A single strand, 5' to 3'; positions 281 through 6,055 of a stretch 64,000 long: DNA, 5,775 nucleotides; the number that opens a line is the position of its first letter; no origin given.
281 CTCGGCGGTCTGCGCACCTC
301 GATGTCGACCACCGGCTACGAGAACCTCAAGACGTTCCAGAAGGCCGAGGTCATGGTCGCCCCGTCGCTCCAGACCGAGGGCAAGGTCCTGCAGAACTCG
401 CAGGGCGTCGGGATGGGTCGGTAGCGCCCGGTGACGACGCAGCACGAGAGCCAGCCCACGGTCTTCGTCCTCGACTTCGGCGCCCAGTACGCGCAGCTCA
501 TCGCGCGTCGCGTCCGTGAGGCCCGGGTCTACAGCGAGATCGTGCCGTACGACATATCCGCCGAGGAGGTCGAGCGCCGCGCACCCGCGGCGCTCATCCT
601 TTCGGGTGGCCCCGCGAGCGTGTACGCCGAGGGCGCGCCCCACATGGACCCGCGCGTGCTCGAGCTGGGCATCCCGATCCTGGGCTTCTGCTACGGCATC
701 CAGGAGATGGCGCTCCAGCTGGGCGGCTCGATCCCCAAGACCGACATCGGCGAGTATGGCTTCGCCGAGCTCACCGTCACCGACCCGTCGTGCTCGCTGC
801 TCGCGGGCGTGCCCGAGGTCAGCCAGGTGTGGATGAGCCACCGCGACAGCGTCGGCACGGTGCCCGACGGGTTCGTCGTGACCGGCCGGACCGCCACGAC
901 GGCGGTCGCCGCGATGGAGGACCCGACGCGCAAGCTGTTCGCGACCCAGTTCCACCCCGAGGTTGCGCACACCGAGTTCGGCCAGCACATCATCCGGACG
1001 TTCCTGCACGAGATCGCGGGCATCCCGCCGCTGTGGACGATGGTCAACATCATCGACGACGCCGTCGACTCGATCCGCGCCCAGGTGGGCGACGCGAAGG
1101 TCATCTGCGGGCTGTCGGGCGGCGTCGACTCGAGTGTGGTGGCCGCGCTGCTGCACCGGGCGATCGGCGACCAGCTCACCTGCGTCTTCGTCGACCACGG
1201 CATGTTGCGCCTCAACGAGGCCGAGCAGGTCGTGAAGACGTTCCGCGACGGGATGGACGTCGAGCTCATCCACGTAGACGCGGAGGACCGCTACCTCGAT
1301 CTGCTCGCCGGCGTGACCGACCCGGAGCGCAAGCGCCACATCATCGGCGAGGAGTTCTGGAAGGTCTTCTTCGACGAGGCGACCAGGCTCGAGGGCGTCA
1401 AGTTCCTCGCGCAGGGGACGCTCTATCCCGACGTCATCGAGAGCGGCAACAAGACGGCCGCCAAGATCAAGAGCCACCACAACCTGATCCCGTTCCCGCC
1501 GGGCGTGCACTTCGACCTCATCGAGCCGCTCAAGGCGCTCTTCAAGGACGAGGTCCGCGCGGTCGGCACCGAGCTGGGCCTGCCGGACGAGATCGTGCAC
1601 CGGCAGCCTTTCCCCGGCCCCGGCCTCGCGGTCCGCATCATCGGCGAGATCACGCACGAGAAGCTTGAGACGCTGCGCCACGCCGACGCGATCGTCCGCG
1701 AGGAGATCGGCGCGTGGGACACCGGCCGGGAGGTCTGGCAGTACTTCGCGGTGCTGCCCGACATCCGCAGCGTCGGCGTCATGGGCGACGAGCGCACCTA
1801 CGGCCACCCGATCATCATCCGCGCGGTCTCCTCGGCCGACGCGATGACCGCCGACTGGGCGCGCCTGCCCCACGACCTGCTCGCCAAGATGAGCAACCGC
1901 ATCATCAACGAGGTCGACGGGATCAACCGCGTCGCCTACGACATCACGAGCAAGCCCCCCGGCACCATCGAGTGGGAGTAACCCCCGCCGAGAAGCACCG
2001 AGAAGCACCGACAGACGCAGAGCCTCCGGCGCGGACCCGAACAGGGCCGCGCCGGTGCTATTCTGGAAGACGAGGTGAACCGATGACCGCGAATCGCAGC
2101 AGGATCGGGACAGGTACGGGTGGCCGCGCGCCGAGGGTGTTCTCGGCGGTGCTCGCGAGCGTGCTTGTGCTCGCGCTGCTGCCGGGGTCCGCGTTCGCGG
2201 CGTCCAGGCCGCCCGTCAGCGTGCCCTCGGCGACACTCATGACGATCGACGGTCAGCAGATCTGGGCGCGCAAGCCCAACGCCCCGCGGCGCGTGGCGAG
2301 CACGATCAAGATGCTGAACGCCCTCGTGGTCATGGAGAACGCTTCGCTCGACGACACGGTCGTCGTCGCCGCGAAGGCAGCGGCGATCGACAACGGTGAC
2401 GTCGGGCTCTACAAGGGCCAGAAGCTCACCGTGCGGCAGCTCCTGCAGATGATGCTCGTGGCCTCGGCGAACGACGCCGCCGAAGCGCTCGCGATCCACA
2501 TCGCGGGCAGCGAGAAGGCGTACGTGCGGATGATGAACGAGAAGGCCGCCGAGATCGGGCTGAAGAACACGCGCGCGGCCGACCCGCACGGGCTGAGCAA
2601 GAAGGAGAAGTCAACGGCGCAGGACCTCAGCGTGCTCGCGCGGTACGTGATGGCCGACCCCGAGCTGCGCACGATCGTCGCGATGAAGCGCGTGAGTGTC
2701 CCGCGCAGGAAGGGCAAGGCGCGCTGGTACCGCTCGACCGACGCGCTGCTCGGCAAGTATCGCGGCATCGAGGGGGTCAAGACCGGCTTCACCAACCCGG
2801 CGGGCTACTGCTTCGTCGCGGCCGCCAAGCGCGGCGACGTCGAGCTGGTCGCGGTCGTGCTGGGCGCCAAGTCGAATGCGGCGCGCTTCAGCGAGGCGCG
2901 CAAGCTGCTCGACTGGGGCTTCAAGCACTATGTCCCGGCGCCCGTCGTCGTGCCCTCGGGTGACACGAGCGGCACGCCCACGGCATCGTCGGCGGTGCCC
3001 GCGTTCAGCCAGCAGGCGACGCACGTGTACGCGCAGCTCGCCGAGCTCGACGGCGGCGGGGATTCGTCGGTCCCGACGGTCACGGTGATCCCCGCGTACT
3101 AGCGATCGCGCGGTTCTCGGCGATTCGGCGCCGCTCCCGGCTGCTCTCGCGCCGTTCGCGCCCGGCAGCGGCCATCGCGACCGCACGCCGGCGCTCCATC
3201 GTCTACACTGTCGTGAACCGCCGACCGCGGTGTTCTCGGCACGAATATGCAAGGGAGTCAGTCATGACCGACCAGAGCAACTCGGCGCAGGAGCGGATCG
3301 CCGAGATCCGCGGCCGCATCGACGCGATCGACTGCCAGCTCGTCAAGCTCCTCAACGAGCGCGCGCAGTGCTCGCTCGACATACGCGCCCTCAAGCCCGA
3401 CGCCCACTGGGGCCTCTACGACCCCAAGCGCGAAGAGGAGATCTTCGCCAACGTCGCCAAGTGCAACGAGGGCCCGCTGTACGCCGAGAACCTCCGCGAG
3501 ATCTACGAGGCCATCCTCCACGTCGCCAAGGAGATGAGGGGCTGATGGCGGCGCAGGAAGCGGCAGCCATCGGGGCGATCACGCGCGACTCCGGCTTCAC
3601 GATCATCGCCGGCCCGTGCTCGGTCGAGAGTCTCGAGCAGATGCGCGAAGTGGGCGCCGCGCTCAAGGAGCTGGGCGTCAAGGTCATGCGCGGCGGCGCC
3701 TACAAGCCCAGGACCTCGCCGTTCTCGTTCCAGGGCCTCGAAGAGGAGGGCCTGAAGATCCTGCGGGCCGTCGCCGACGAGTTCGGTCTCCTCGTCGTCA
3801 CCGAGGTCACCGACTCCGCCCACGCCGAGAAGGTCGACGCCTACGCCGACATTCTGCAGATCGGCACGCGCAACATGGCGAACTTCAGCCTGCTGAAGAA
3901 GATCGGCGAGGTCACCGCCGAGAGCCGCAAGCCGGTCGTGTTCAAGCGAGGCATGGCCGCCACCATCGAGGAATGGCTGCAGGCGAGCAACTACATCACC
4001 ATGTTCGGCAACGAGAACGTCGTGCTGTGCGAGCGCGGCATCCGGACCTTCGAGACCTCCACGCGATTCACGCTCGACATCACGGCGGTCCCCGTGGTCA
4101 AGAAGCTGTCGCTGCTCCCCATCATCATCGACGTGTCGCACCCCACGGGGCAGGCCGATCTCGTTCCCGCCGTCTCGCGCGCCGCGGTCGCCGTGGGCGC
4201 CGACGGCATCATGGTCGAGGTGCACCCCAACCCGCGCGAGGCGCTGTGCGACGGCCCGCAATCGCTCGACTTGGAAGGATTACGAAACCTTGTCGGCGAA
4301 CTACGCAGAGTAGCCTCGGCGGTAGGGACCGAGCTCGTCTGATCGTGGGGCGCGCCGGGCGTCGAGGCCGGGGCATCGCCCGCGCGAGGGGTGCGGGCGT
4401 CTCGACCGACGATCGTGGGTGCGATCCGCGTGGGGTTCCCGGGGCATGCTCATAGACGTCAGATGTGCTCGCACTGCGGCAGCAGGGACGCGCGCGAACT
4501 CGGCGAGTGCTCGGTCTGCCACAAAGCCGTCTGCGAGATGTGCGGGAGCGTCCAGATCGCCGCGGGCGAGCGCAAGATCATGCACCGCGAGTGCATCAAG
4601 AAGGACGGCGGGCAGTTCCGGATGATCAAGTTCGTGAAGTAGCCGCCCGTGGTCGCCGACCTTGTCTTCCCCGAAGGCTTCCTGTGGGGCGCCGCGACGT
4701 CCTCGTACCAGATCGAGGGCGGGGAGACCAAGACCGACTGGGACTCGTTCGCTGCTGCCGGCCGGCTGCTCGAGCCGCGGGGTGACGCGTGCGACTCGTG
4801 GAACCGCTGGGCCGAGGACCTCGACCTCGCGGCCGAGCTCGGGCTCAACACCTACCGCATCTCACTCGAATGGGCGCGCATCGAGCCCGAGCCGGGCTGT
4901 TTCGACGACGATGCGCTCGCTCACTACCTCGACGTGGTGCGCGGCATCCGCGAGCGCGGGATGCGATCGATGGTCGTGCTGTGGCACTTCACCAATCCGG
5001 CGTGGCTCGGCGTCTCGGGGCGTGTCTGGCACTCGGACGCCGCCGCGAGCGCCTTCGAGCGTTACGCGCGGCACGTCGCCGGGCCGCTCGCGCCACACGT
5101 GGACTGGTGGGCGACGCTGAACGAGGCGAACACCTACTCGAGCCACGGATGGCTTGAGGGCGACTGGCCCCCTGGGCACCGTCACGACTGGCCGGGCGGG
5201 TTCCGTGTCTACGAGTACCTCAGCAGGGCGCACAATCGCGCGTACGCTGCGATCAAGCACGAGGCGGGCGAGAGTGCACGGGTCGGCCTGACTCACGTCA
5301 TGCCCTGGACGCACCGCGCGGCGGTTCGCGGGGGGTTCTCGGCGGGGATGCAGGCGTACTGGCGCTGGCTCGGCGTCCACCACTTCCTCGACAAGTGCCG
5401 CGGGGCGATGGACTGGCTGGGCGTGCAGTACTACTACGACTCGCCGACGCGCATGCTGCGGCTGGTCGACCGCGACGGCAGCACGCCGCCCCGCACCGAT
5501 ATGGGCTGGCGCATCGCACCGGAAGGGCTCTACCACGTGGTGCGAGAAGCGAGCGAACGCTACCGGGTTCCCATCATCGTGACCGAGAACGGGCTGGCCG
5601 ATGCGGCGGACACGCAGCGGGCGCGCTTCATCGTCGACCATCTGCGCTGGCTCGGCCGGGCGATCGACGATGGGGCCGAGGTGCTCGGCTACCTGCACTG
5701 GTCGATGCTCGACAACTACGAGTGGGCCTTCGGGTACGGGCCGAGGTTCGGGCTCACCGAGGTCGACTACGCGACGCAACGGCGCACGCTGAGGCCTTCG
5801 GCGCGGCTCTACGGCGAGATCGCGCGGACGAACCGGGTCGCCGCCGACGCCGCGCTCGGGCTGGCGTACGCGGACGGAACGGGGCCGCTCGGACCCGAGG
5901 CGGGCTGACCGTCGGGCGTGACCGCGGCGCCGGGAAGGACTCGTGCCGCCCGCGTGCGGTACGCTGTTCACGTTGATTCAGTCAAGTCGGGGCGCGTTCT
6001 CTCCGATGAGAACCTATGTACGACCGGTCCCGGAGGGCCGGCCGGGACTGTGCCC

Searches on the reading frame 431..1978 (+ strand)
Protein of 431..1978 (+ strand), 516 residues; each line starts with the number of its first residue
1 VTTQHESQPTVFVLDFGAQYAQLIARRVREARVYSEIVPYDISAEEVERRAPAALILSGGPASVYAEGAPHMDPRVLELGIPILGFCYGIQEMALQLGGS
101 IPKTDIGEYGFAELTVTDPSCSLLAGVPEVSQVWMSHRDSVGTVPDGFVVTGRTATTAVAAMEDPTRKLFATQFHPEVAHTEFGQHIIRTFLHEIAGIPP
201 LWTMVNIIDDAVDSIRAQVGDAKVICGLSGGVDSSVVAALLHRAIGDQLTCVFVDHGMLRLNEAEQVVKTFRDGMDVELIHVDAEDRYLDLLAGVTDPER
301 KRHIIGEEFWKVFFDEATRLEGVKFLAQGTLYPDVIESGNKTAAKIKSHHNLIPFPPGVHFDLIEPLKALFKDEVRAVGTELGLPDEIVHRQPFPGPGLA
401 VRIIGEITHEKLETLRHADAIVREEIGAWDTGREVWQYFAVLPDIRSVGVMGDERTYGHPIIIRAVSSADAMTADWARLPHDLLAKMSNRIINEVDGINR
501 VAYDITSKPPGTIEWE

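Call 45: find_homologous_proteins(query=window:431-1978:+, max_evalue=1e-100)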
Query window:431-1978:+ (516 aa): 7999 proteins with E <= 1e-100 among 8000 candidates; the best 120 are listed.
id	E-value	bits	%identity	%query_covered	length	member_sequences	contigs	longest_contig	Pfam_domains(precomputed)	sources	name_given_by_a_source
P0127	0.0e+0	1174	100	100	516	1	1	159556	PF00958.28,PF00733.28,PF07722.20,PF03054.23,PF00117.35,PF02540.24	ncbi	-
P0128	0.0e+0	1097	93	99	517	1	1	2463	PF00958.28,PF00733.28,PF07722.20,PF03054.23,PF00117.35,PF02540.24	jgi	jgi:GMP synthase (glutamine-hydrolysing)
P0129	0.0e+0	1068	91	100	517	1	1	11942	PF00958.28,PF00733.28,PF07722.20,PF03054.23,PF00117.35,PF02540.24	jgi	-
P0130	0.0e+0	1062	90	100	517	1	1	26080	PF00958.28,PF00733.28,PF07722.20,PF03054.23,PF00117.35,PF02540.24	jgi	-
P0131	0.0e+0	1058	90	100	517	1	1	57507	PF00958.28,PF00733.28,PF07722.20,PF03054.23,PF00117.35,PF02540.24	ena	-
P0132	0.0e+0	1057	90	100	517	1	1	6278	PF00958.28,PF00733.28,PF07722.20,PF03054.23,PF00117.35,PF02540.24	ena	-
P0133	0.0e+0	1057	90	100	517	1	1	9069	PF00958.28,PF00733.28,PF07722.20,PF03054.23,PF00117.35,PF02540.24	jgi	-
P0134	0.0e+0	1055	90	100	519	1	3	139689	PF00958.28,PF07722.20,PF03054.23,PF00117.35,PF02540.24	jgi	jgi:GMP synthase (glutamine-hydrolysing)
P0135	0.0e+0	1053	89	100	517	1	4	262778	PF00958.28,PF00733.28,PF07722.20,PF03054.23,PF00117.35,PF02540.24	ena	-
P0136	0.0e+0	1053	90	100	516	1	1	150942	PF00958.28,PF07722.20,PF03054.23,PF00117.35,PF02540.24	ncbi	-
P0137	0.0e+0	1052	89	100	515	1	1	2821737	PF00958.28,PF00733.28,PF07722.20,PF03054.23,PF00117.35,PF02540.24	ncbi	ncbi:MAG: glutamine-hydrolyzing GMP synthase [Coriobacteriia bacterium]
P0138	0.0e+0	1051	90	100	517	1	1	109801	PF00958.28,PF00733.28,PF07722.20,PF03054.23,PF00117.35,PF02540.24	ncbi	-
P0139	0.0e+0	1050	89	100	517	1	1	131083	PF00958.28,PF07722.20,PF03054.23,PF00117.35,PF02540.24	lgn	-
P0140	0.0e+0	1050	89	100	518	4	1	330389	PF00958.28,PF00733.28,PF07722.20,PF03054.23,PF00117.35,PF02540.24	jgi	jgi:GMP synthase (glutamine-hydrolysing)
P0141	0.0e+0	1050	90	99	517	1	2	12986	PF00958.28,PF07722.20,PF03054.23,PF00117.35,PF02540.24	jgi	jgi:GMP synthase (glutamine-hydrolysing)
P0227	0.0e+0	1014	85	100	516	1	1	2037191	PF00958.28,PF07722.20,PF03054.23,PF00117.35,PF02540.24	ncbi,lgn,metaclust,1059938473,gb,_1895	metaclust:\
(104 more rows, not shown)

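Call 49: find_encoding_contigs(protein=P0227, flank=10000, max_places=2)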
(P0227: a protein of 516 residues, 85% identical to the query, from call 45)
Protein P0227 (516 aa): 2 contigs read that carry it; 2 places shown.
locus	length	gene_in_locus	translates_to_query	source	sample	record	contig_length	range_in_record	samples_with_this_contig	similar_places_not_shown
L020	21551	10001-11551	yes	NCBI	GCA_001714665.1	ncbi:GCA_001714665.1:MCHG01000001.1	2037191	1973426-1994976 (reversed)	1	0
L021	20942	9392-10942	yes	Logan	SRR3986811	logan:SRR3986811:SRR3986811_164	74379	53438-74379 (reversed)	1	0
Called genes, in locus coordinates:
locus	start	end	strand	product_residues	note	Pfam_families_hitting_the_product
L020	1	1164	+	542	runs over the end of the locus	PF00118:Cpn60_TCP1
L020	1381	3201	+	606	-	PF00672:HAMP, PF01590:GAF (weak), PF00990:GGDEF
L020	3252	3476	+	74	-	-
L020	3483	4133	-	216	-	PF01810:LysE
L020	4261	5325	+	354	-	PF01926:MMR_HSR1, PF02421:FeoB_N (weak), PF06071:YchF-GTPase_C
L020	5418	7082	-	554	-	PF01520:Amidase_3, PF04122:CW_binding_2 (faint)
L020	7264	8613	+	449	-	PF04151:PPC (faint), PF18885:DUF5648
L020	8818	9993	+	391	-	PF00478:IMPDH, PF01070:FMN_dh, PF01645:Glu_synthase (weak)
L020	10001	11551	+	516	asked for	PF00117:GATase, PF07722:Peptidase_C26 (weak), PF02540:NAD_synthase, PF03054:tRNA_Me_trans (faint), PF00958:GMP_synt_C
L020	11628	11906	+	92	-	PF01817:CM_2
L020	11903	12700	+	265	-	PF00793:DAHP_synth_1, PF03102:NeuB (faint)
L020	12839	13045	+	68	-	-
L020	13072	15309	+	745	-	PF00580:UvrD-helicase, PF01443:Viral_helicase1 (faint), PF13245:AAA_19, PF13604:AAA_30 (faint), PF13361:UvrD_C, PF13538:UvrD_C_2, PF21196:PcrA_UvrD_tudor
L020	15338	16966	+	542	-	PF01368:DHH, PF00571:CBS, PF07085:DRTGG, PF00571:CBS, PF02833:DHHA2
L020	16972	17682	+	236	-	PF01569:PAP2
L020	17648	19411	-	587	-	PF00672:HAMP (faint), PF08448:PAS_4 (faint), PF00512:HisKA, PF13581:HATPase_c_2 (weak), PF02518:HATPase_c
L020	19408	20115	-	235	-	PF00072:Response_reg, PF00486:Trans_reg_C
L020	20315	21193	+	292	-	PF12849:PBP_like_2, PF01547:SBP_bac_1 (weak), PF13531:SBP_bac_11, PF12727:PBP_like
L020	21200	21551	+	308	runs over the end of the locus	PF00528:BPD_transp_1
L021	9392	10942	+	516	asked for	PF00117:GATase, PF07722:Peptidase_C26 (weak), PF02540:NAD_synthase, PF03054:tRNA_Me_trans (faint), PF00958:GMP_synt_C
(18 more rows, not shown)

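Call 50: find_encoding_contigs(protein=P0137, flank=10000, max_places=2)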
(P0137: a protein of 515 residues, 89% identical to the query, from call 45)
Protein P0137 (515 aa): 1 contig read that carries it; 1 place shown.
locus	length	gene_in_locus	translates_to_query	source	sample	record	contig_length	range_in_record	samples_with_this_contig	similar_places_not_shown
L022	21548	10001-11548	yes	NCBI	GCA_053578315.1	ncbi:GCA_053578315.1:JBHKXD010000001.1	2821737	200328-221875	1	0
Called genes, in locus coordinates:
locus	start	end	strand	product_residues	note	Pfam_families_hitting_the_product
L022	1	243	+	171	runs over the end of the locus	PF14512:TM1586_NiRdase (weak), PF00881:Nitroreductase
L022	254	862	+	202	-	PF03167:UDG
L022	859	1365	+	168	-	PF02367:TsaE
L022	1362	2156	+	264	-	PF00814:TsaD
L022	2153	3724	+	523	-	PF00583:Acetyltransf_1, PF13673:Acetyltransf_10 (weak), PF13508:Acetyltransf_7, PF00814:TsaD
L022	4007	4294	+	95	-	PF00166:Cpn10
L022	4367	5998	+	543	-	PF00118:Cpn60_TCP1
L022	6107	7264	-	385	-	PF06925:MGDG_synth, PF02350:Epimerase_2 (weak), PF13692:Glyco_trans_1_4 (weak), PF04101:Glyco_tran_28_C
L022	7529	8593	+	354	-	PF01926:MMR_HSR1, PF02421:FeoB_N (weak), PF06071:YchF-GTPase_C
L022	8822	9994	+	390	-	PF00478:IMPDH, PF01070:FMN_dh, PF01645:Glu_synthase (weak)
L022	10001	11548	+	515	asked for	PF00117:GATase, PF07722:Peptidase_C26, PF00733:Asn_synthase (faint), PF02540:NAD_synthase (weak), PF03054:tRNA_Me_trans (faint), PF00958:GMP_synt_C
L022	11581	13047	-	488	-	PF04326:SLFN_AlbA_2, PF13749:HATPase_c_4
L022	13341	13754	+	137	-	PF13338:AbiEi_4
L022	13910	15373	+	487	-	PF01609:DDE_Tnp_1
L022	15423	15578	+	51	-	-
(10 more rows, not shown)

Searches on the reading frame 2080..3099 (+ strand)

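Call 77: search_protein_families(library=pfam, proteins=[window:2080-3099:+], max_evalue=0.001)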
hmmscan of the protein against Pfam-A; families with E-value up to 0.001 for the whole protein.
window:2080-3099:+ (340 aa): 2 families
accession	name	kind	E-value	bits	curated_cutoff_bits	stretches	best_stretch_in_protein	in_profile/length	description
PF00768.25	Peptidase_S11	-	1.6e-50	172.2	27.6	1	40-264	4-238/239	D-alanyl-D-alanine carboxypeptidase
PF13354.11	Beta-lactamase2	-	3.2e-07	30.3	22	1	57-185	8-141/214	Beta-lactamase enzyme family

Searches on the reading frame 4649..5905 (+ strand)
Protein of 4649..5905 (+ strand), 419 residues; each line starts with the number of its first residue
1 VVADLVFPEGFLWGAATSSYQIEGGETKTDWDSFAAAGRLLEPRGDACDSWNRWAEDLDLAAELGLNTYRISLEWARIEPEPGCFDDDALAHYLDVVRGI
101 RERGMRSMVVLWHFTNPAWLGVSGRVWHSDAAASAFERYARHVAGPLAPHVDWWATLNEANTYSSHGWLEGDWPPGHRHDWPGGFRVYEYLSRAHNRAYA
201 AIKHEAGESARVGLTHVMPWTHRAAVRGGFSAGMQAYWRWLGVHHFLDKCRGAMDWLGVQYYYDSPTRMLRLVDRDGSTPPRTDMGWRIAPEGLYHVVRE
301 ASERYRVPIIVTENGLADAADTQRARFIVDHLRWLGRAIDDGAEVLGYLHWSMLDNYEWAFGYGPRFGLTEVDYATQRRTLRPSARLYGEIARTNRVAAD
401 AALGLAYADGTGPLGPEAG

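Call 77: search_protein_families(library=pfam, proteins=[window:4649-5905:+], max_evalue=0.001)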
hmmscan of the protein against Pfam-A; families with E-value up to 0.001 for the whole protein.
window:4649-5905:+ (419 aa): 2 families
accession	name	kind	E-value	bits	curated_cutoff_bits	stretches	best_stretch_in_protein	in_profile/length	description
PF00232.24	Glyco_hydro_1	-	4.1e-76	256.7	22.6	2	6-222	4-226/453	Glycosyl hydrolase family 1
PF02449.21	Glyco_hydro_42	-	0.00098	19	21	0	52-120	10-76/376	Beta-galactosidase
